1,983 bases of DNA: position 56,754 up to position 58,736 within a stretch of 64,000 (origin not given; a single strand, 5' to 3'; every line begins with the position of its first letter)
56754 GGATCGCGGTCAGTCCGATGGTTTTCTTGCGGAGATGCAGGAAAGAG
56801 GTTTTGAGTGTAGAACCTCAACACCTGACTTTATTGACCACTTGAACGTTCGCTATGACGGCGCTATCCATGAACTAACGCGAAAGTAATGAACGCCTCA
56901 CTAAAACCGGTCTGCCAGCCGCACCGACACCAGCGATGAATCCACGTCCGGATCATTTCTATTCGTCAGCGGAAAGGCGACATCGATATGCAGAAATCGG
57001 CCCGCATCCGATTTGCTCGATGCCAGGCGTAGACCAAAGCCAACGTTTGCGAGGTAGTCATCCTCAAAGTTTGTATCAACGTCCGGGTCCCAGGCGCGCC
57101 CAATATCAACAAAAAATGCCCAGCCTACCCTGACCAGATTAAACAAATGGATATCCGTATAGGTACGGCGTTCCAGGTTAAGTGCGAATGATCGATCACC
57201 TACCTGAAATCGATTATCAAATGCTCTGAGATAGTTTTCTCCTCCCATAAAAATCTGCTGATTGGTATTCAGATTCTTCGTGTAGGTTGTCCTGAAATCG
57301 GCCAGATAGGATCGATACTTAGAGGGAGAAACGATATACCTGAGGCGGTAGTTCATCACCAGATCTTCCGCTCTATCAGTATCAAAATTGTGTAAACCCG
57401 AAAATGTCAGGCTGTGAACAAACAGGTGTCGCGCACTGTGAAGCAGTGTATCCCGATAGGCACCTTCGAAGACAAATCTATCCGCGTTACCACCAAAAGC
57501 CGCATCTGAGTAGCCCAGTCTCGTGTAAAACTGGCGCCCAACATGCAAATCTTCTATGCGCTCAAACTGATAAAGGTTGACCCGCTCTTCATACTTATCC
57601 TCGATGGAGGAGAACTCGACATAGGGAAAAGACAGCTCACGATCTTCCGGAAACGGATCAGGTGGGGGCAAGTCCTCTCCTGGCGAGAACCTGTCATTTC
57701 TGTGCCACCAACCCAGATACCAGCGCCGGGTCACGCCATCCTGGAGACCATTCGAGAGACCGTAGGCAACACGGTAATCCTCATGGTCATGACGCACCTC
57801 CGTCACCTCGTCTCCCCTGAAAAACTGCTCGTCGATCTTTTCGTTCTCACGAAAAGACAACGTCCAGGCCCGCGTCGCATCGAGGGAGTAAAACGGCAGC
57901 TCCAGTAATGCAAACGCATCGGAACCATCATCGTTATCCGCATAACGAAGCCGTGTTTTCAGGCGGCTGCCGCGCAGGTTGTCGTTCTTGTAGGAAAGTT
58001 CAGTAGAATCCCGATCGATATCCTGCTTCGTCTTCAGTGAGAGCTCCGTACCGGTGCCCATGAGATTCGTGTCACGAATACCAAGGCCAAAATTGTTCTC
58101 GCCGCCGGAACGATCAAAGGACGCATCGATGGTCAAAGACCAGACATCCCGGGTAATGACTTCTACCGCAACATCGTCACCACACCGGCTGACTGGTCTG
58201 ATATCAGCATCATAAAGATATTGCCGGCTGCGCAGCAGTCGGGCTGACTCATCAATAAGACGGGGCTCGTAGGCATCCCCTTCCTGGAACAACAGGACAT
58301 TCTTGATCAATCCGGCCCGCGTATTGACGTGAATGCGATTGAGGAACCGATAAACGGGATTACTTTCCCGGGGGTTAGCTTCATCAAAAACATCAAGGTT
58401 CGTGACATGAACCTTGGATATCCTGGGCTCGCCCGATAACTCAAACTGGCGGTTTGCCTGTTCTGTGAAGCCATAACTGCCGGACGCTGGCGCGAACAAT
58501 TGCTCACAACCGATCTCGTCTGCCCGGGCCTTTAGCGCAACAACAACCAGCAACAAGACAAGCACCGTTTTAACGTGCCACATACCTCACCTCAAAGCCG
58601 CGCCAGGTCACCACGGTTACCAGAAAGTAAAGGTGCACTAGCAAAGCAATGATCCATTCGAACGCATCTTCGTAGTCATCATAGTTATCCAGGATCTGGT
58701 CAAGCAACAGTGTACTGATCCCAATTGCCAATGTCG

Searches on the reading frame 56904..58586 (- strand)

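Call 80: search_protein_families(library=pfam, proteins=[window:56904-58586:-], max_evalue=0.00001)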
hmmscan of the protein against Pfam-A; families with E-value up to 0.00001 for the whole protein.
window:56904-58586:- (561 aa): 1 family
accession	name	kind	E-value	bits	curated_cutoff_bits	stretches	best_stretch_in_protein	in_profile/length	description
PF01103.29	Omp85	-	3.2e-07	30.6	24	1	425-547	189-312/325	Omp85 superfamily domain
